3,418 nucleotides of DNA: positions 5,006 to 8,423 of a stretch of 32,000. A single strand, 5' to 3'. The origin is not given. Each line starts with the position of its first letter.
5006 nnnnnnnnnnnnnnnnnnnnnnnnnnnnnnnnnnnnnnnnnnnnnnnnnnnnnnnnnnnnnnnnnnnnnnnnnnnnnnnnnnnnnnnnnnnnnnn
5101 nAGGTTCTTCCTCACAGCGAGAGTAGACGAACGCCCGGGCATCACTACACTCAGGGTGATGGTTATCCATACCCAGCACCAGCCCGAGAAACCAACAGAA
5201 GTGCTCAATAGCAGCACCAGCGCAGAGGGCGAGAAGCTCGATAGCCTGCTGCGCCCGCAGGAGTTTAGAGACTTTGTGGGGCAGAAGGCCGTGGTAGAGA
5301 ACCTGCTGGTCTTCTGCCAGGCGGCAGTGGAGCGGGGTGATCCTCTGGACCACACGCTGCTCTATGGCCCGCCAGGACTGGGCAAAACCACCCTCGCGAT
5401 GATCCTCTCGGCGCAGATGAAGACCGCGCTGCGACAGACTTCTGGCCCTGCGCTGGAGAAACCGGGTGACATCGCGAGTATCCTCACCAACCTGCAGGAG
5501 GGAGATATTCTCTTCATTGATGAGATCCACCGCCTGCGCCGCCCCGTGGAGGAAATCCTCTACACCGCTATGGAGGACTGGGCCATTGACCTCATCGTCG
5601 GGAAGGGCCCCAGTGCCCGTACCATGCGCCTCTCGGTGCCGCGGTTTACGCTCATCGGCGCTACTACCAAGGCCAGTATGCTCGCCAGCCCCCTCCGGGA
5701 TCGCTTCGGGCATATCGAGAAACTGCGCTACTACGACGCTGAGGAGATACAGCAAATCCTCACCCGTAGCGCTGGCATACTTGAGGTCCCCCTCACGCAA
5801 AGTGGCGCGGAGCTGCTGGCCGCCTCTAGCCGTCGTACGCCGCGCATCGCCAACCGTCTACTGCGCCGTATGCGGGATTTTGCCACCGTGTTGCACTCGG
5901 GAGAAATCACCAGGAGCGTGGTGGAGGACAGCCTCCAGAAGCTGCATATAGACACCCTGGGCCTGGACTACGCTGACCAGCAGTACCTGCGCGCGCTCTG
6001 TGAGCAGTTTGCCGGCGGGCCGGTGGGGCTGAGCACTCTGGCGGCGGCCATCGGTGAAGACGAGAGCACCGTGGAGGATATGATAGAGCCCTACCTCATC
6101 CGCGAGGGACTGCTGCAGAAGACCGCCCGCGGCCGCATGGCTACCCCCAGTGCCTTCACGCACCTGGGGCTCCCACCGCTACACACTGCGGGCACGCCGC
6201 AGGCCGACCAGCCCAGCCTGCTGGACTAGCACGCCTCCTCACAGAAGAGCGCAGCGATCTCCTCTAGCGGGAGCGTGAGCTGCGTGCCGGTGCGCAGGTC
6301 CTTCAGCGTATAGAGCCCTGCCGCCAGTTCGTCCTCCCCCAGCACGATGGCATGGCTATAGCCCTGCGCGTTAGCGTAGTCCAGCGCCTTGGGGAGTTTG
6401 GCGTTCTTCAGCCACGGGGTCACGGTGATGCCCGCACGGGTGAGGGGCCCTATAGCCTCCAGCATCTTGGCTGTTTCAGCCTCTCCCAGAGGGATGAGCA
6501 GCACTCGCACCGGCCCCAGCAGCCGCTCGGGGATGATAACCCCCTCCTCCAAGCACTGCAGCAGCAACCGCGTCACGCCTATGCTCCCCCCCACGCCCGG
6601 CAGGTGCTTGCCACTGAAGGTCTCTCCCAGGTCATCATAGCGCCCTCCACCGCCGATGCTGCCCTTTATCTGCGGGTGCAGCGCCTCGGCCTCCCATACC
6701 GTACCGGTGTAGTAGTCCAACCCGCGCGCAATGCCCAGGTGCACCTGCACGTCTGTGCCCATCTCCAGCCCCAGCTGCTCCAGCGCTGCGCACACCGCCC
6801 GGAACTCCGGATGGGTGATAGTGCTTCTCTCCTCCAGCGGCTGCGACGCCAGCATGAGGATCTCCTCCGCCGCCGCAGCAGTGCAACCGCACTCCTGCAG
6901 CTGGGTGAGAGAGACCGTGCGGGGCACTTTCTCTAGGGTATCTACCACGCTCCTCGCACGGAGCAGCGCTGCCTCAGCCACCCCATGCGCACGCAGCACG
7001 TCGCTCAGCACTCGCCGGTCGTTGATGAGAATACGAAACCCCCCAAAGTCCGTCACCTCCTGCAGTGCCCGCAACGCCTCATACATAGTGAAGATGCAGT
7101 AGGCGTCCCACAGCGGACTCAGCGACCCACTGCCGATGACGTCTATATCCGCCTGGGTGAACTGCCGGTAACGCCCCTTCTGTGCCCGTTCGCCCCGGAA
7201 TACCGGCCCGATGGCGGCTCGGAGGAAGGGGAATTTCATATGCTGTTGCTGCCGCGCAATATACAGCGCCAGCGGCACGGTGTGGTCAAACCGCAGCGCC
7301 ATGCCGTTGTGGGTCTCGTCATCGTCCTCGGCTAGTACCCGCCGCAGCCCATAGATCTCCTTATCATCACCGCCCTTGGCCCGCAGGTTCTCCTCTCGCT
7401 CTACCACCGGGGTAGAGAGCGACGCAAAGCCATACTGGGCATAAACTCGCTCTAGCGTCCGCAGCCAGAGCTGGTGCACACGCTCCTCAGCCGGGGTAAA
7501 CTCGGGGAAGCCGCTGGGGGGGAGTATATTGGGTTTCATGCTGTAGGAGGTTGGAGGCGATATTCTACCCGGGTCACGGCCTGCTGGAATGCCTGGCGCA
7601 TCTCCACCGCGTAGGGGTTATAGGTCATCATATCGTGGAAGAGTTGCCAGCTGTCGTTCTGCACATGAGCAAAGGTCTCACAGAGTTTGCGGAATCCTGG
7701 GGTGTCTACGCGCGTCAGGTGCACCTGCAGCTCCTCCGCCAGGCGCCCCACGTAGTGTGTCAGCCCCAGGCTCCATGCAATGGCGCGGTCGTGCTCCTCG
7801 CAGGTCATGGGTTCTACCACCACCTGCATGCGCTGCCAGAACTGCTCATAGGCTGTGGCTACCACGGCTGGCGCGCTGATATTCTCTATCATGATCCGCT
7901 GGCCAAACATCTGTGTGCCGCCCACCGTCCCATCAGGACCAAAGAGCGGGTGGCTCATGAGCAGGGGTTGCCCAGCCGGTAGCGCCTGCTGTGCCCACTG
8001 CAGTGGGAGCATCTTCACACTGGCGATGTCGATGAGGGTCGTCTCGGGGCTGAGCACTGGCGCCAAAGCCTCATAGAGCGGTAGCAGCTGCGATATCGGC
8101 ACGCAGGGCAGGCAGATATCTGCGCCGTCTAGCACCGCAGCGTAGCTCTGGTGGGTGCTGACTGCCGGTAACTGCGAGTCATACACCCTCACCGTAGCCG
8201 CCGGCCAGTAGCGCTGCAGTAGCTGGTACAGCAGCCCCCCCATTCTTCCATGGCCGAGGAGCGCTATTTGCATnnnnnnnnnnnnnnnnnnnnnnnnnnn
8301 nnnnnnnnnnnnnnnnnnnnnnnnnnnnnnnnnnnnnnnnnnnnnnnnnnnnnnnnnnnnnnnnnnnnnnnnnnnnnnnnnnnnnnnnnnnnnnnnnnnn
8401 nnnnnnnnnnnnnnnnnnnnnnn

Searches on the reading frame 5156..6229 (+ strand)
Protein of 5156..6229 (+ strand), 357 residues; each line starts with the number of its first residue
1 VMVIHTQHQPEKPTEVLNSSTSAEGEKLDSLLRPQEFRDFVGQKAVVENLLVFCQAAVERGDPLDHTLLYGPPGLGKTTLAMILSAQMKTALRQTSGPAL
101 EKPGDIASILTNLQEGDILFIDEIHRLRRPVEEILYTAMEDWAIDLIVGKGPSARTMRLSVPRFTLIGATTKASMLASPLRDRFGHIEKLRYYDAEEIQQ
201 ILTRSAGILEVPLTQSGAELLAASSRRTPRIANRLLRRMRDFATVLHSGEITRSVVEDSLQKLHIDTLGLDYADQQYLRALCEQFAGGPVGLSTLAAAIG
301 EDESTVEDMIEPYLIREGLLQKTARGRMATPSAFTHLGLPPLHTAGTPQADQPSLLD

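Call 13: search_protein_families(library=pfam, proteins=[window:5156-6229:+])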
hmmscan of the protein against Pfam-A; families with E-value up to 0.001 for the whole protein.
window:5156-6229:+ (357 aa): 8 families
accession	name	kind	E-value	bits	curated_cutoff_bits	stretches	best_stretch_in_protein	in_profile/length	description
PF05496.18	RuvB_N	-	1.5e-73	246.3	27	1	32-190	1-159/159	Holliday junction DNA helicase RuvB P-loop domain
PF05491.19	RuvB_C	-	3.8e-26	91.3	24.7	1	268-337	2-71/72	RuvB C-terminal winged helix domain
PF17864.7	AAA_lid_4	-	1.7e-24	85.8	27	1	193-266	1-74/74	RuvB AAA lid domain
PF00004.35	AAA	-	3.4e-19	70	21.2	1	68-190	2-129/131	ATPase family associated with various cellular activities (AAA)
PF07728.20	AAA_5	-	1.9e-10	41.3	22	1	66-184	1-139/139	AAA domain (dynein-related subfamily)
PF13191.12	AAA_16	-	1.7e-08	35.6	32.6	0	40-90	2-50/167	AAA ATPase domain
PF20720.3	nSTAND3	-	0.00026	21.2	27.2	0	66-123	19-73/155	Novel STAND NTPase 3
PF01078.27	Mg_chelatase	-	0.00037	20.4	20.3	0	66-86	24-44/207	Magnesium chelatase, subunit ChlI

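Call 20: find_related_loci(query=window:5156-6229:+, collection=genome_contigs, flank=10000)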
Query window:5156-6229:+ (357 aa) in genome_contigs; peptide patterns used: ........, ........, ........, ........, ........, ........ (x = any residue, [..] = any of these).
298 stretches matched a pattern; 86 encode a relative of the query (tblastn E <= 1e-3); the best 80 are kept; 80 distinct loci.
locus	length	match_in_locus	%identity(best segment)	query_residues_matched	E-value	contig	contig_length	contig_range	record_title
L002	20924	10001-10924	56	32-339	2e-117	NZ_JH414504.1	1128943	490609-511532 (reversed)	Oribacterium asaccharolyticum ACB7 supercont1.1, whole genome shotgun sequence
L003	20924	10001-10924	56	32-339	2e-117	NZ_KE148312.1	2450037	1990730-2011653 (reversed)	Oribacterium parvum ACB1 acqcx-supercont2.1, whole genome shotgun sequence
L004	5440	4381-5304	56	32-339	1e-117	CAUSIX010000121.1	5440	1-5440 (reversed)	MAG TPA_asm: uncultured Oribacterium sp. isolate SRR15839759_bin.2_MetaWRAP_v1.3_MAG genome assembly, contig: ERZ1423629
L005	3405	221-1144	56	32-339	5e-120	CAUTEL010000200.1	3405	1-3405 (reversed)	MAG TPA_asm: uncultured Oribacterium sp. isolate DRR247343_bin.65_MetaWRAP_v1.3_MAG genome assembly, contig: ERZ14222128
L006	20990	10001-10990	52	19-347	1e-109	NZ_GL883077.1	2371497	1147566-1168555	Asticcacaulis biprosthecium C19 ABI_scaffold00002, whole genome shotgun sequence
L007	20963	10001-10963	54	29-348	1e-109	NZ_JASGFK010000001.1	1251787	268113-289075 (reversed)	MAG: Asticcacaulis sp. isolate 1H240 JMF-2111-06-0001.hyb.bin.240_0, whole genome shotgun sequence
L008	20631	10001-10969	52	19-341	4e-108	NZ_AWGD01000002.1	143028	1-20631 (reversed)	Asticcacaulis sp. AC460 contig00002, whole genome shotgun sequence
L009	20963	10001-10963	53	29-348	1e-107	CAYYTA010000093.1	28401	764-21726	MAG TPA_asm: uncultured Caulobacteraceae bacterium isolate binchicken_co84_479 genome assembly, contig: k141_1332251, wh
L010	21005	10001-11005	51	19-357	1e-107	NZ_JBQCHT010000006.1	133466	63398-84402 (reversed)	MAG: Asticcacaulis sp. isolate bin730 k141_637732, whole genome shotgun sequence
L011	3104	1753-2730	53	12-338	1e-110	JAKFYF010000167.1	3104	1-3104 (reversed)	MAG: Hyphomonadaceae bacterium isolate ND5_Bin_41 ND5_0049427, whole genome shotgun sequence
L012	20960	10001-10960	53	29-348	8e-108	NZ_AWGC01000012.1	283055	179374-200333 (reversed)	Asticcacaulis sp. AC402 contig00012, whole genome shotgun sequence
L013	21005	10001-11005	51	19-357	1e-107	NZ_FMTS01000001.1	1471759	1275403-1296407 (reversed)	Asticcacaulis taihuensis strain CGMCC 1.3431, whole genome shotgun sequence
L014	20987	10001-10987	52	12-341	4e-107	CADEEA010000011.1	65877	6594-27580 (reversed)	MAG: uncultured Alphaproteobacteria bacterium isolate Alphaproteobacteria sp. RBC057 genome assembly, contig: MAG057_11,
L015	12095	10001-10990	54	12-341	1e-106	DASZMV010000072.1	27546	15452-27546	MAG TPA_asm: Caulobacteraceae bacterium isolate SMAG_U5900 k141_1011407, whole genome shotgun sequence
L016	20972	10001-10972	54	18-341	1e-106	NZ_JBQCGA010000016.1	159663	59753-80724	MAG: Asticcacaulis sp. isolate bin223 k141_2264470, whole genome shotgun sequence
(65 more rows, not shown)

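Call 38: find_related_loci(query=window:5156-6229:+, collection=metagenome_contigs, flank=10000)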
Query window:5156-6229:+ (357 aa) in metagenome_contigs; peptide patterns used: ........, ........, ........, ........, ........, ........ (x = any residue, [..] = any of these).
259 stretches matched a pattern; 90 encode a relative of the query (tblastn E <= 1e-3); the best 80 are kept; 80 distinct loci.
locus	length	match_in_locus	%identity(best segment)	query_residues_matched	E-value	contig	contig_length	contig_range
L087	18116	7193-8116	56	32-339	1e-117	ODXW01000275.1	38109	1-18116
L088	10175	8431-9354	56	32-339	1e-117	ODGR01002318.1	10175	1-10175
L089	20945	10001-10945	55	35-349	3e-116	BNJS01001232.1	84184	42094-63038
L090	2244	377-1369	54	13-341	1e-114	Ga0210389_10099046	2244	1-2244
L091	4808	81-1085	52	19-357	4e-109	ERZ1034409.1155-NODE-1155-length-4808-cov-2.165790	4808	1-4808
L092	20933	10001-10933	54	29-339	5e-108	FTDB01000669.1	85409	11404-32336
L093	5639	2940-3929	51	12-344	1e-107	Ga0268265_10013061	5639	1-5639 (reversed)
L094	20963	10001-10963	53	29-348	3e-107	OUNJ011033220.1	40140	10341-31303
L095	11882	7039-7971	55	29-339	2e-107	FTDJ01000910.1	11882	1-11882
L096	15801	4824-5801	52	12-338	1e-106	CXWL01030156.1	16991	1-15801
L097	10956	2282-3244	53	29-348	2e-106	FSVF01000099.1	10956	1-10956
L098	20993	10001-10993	52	19-348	3e-106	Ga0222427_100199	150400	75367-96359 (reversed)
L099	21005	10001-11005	51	19-357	5e-106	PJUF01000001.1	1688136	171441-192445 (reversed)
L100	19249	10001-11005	51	19-357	1e-105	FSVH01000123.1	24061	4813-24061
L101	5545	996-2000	51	19-357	8e-106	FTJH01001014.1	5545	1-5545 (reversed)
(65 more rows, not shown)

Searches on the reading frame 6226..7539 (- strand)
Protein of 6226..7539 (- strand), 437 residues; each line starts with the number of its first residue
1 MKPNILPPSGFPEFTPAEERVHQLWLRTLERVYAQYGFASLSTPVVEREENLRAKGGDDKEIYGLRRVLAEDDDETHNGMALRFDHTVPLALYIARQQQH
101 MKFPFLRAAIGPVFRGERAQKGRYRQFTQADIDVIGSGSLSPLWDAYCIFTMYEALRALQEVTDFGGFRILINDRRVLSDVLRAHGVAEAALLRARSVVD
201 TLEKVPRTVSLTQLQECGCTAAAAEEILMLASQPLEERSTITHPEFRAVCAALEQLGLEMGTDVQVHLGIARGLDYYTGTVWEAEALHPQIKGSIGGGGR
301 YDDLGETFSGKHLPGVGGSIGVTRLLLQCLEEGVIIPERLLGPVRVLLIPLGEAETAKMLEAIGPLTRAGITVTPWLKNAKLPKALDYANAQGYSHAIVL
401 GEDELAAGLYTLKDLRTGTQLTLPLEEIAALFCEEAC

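Call 13: search_protein_families(library=pfam, proteins=[window:6226-7539:-])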
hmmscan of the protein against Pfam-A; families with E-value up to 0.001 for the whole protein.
window:6226-7539:- (437 aa): 3 families
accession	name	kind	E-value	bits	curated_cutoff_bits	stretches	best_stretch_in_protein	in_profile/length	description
PF13393.11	tRNA-synt_His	-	2.5e-30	106.2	25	1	10-325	1-308/308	Histidyl-tRNA synthetase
PF03129.25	HGTP_anticodon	-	6.7e-10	39.4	21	1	346-431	2-90/94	Anticodon binding domain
PF00587.30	tRNA-synt_2b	-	4.4e-06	27.3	29.3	1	76-159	7-94/179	tRNA synthetase class II core domain (G, H, P, S and T)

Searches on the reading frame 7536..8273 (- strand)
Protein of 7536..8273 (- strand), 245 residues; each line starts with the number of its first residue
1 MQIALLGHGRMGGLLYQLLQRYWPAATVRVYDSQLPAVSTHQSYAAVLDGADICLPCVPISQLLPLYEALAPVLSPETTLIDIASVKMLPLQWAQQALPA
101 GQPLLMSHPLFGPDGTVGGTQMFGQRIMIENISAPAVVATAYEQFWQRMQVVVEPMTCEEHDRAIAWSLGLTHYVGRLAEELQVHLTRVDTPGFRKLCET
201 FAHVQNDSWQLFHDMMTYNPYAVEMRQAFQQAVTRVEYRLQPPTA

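Call 13: search_protein_families(library=pfam, proteins=[window:7536-8273:-])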
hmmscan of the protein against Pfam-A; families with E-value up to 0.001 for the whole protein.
window:7536-8273:- (245 aa): 2 families
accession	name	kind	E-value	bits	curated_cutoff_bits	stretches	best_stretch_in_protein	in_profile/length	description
PF02153.23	PDH_N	-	6.5e-12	45.6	26.5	1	44-119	40-115/154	Prephenate dehydrogenase, nucleotide-binding domain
PF20463.3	PDH_C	-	0.00092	19.9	22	0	158-237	2-85/102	Prephenate dehydrogenase, dimerization domain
